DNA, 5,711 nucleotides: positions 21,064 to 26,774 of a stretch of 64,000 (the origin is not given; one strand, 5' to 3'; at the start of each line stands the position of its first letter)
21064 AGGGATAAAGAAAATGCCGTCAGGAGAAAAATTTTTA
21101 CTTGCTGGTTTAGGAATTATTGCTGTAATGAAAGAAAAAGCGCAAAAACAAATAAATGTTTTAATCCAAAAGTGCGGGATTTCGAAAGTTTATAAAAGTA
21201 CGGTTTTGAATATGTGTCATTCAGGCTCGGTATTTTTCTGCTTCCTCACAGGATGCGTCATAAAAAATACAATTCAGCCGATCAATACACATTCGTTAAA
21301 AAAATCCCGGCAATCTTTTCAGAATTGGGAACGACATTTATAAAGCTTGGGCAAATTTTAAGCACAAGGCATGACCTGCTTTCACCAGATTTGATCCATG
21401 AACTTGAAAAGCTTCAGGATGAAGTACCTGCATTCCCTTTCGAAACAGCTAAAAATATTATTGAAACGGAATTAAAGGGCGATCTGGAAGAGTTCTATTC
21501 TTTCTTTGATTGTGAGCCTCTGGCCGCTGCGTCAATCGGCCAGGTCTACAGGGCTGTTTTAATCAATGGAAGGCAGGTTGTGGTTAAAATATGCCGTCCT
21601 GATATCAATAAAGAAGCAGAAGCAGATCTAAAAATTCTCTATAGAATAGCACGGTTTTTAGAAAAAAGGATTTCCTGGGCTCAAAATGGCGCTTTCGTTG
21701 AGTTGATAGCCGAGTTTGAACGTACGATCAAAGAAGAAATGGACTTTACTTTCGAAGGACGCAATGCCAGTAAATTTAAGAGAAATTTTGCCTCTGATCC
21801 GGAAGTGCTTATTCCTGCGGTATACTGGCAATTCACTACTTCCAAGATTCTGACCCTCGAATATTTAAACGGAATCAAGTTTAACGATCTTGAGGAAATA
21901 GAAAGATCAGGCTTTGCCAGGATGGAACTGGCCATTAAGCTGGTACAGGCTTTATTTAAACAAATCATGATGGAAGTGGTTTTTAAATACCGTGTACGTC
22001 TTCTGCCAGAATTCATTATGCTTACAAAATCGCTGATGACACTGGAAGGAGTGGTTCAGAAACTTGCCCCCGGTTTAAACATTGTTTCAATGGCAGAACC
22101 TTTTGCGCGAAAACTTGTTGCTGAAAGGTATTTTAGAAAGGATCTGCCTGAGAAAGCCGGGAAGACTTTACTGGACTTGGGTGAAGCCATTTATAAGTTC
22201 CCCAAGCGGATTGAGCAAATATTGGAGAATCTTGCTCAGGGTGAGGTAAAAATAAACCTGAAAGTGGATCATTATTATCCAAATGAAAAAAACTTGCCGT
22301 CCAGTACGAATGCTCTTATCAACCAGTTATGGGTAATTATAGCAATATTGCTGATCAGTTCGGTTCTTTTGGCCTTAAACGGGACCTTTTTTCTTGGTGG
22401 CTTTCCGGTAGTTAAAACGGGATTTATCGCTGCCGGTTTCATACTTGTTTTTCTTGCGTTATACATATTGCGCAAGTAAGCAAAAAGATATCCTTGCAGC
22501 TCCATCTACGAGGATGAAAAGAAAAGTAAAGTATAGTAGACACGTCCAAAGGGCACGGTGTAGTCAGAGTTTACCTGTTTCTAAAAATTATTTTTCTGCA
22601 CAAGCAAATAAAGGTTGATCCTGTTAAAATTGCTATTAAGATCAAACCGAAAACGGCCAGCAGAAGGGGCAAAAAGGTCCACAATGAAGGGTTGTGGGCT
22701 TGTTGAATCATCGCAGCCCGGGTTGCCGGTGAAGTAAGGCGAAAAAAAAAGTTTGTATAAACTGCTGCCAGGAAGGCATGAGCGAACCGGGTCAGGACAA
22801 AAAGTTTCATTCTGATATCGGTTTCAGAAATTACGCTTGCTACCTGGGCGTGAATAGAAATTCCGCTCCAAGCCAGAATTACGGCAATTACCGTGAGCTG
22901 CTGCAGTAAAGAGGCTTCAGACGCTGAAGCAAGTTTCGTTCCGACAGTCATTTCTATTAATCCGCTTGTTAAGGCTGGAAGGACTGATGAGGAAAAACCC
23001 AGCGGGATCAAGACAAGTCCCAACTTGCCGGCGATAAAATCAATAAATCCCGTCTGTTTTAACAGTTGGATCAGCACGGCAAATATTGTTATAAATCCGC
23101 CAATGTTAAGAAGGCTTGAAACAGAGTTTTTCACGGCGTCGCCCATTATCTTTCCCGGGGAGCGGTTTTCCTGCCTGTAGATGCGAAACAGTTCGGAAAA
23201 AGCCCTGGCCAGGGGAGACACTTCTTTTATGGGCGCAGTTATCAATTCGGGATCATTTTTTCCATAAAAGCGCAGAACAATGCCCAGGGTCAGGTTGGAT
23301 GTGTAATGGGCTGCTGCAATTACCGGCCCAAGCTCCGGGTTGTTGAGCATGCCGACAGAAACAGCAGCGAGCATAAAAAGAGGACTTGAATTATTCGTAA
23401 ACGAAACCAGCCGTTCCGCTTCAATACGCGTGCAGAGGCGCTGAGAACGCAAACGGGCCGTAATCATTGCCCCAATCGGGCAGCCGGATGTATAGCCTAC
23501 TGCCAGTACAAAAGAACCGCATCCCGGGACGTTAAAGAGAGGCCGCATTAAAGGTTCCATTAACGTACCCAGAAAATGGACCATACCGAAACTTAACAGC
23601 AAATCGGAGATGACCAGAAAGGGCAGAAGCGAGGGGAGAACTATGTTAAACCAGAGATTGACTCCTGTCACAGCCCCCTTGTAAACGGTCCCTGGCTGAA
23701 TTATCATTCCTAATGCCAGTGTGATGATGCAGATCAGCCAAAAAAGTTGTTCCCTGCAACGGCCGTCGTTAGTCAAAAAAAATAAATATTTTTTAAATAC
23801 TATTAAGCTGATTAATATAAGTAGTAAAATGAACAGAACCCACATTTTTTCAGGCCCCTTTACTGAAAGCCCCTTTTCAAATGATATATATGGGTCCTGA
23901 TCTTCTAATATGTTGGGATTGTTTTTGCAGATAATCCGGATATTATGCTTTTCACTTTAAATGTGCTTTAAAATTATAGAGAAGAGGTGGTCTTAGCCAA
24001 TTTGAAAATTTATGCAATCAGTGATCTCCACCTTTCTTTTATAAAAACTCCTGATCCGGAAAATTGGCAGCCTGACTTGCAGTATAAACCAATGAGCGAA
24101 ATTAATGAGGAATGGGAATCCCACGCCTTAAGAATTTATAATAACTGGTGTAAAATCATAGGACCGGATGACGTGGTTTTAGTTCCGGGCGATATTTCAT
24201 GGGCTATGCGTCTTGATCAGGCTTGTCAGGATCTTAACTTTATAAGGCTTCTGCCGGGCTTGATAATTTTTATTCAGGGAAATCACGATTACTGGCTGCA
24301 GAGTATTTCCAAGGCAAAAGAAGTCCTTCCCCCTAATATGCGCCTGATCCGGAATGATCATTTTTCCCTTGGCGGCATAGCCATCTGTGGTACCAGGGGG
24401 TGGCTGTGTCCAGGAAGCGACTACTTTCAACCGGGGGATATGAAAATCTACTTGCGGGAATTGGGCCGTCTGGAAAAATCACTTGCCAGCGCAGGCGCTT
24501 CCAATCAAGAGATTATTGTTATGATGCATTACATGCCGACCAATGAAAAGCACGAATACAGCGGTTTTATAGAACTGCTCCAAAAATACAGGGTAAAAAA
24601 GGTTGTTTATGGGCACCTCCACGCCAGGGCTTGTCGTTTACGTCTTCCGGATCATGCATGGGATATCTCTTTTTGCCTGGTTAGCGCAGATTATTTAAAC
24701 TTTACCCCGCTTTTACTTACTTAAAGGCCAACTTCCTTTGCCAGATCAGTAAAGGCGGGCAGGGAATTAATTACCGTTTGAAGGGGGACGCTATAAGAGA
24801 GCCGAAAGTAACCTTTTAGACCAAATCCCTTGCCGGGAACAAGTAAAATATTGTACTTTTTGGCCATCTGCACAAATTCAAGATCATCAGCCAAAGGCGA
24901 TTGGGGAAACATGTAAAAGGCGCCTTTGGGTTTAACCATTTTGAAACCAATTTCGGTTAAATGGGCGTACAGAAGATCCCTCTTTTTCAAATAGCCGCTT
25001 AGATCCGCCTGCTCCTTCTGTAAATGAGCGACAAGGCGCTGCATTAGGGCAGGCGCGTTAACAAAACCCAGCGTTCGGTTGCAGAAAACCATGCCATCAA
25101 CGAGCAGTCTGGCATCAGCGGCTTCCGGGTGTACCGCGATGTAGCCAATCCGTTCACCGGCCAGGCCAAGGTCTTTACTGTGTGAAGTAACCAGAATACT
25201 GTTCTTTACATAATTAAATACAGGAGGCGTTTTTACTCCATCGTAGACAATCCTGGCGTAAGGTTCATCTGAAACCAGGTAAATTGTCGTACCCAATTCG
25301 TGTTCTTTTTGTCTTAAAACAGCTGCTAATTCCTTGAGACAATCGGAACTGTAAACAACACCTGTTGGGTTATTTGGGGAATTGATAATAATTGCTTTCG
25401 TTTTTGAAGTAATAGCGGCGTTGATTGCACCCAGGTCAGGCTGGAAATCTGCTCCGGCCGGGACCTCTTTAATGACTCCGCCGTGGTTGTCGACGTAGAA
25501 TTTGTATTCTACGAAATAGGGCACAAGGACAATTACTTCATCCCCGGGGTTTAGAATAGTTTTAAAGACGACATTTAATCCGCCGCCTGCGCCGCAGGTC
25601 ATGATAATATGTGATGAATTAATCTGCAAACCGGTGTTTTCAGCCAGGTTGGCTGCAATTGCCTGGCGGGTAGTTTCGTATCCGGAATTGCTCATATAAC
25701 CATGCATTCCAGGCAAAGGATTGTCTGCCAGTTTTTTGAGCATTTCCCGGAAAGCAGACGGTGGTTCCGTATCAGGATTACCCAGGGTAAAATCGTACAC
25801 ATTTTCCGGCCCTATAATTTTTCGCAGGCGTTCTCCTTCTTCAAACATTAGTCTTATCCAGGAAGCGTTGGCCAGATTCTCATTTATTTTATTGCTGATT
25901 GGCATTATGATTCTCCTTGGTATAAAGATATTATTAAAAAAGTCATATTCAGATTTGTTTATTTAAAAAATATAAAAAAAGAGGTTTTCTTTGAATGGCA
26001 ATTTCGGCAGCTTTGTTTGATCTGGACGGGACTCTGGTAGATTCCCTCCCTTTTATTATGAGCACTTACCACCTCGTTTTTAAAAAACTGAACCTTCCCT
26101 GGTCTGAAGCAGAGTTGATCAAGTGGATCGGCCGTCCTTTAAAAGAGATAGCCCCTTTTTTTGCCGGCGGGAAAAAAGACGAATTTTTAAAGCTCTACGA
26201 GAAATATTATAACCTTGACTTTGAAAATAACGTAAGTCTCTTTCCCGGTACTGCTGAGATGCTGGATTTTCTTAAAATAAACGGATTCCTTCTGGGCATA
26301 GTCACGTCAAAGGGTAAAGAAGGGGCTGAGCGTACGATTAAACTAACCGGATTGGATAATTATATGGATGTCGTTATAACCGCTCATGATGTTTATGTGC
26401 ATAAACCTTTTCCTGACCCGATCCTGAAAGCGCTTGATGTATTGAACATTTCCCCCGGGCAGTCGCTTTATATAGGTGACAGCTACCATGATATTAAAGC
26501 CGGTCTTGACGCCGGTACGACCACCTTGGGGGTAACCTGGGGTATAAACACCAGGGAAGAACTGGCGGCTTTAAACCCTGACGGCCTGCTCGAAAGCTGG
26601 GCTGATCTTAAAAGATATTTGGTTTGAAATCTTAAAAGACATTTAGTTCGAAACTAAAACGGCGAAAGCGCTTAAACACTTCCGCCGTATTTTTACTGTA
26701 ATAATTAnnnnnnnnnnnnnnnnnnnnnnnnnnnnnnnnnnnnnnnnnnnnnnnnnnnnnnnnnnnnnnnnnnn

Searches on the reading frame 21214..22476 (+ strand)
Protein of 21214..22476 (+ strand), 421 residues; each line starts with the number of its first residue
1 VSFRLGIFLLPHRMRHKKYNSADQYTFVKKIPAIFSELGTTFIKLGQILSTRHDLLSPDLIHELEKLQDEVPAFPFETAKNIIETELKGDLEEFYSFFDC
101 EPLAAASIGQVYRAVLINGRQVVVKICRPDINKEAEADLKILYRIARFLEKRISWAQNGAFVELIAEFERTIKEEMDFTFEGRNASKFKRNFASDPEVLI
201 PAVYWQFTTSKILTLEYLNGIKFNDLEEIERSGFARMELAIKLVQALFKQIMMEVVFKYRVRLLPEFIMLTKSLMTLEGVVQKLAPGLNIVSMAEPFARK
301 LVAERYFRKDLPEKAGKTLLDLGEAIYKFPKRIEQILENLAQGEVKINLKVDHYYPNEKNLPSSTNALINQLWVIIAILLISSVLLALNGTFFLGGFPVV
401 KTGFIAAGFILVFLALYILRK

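Call 26: search_protein_families(library=pfam, max_evalue=0.00001, proteins=[window:21214-22476:+])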
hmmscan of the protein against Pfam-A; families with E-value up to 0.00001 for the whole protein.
window:21214-22476:+ (421 aa): 1 family
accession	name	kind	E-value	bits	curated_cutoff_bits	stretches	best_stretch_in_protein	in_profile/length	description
PF03109.22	ABC1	-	3.6e-58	197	22.9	1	66-256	1-188/244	ABC1 atypical kinase-like domain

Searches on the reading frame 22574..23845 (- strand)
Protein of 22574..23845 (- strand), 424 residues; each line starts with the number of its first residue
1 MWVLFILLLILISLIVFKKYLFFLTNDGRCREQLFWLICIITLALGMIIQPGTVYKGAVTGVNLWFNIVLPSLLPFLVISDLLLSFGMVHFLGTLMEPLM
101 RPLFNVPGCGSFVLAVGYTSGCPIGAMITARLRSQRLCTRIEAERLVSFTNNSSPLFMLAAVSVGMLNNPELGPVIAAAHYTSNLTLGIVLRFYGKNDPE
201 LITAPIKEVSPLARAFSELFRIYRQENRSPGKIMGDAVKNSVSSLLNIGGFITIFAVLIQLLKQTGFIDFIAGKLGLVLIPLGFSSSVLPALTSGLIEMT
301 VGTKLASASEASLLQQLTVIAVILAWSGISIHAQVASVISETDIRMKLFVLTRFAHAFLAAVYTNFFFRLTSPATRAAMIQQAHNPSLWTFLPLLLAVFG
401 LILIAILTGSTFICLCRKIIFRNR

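Call 26: search_protein_families(library=pfam, max_evalue=0.00001, proteins=[window:22574-23845:-])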
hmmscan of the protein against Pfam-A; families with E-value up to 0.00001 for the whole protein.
window:22574-23845:- (424 aa): 1 family
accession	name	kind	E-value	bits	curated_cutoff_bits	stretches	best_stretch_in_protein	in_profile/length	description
PF07670.19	Gate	-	8.2e-16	58.8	29.6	2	69-166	4-100/104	Nucleoside recognition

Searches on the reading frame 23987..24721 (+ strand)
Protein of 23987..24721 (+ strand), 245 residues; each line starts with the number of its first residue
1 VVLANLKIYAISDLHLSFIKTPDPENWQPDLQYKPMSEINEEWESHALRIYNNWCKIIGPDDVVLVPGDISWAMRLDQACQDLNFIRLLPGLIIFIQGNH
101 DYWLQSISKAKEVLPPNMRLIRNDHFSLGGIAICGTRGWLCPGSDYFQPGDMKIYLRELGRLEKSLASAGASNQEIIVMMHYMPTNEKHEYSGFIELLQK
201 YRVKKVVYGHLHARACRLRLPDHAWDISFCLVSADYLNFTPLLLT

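Call 26: search_protein_families(library=pfam, max_evalue=0.00001, proteins=[window:23987-24721:+])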
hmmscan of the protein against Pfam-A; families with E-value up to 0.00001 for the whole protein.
window:23987-24721:+ (245 aa): 1 family
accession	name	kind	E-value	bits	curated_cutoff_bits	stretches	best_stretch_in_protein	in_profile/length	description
PF00149.33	Metallophos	-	3.6e-14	54.1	21.5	1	6-213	1-190/191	Calcineurin-like phosphoesterase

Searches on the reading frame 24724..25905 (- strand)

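Call 26: search_protein_families(library=pfam, max_evalue=0.00001, proteins=[window:24724-25905:-])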
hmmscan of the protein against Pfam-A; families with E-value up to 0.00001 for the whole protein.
window:24724-25905:- (394 aa): 2 families
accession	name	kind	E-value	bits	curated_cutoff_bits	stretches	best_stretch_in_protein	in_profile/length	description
PF00155.27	Aminotran_1_2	-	1.1e-49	170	19.7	1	36-374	3-350/361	Aminotransferase class I and II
PF00266.25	Aminotran_5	-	8.6e-06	25.4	21.5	0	54-196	21-164/371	Aminotransferase class-V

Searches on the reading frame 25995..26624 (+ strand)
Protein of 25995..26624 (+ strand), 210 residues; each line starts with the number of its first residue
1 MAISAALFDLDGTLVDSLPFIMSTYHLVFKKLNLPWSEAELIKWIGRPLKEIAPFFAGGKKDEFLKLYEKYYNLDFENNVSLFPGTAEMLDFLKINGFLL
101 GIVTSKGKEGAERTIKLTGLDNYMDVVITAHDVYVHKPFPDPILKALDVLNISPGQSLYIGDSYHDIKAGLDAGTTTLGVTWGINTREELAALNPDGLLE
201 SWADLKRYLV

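Call 26: search_protein_families(library=pfam, max_evalue=0.00001, proteins=[window:25995-26624:+])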
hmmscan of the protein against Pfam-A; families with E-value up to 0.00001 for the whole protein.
window:25995-26624:+ (210 aa): 4 families
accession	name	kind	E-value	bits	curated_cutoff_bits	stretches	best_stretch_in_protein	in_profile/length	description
PF13419.12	HAD_2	-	4.9e-43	147.7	23.8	1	7-180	2-178/178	Haloacid dehalogenase-like hydrolase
PF00702.32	Hydrolase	-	1.7e-26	94.3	26.4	1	3-174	1-191/191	haloacid dehalogenase-like hydrolase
PF13242.12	Hydrolase_like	-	7.8e-11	42.2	22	1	136-204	3-74/75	HAD-hyrolase-like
PF12710.13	HAD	-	1e-10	42.8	27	1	6-169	1-187/189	haloacid dehalogenase-like hydrolase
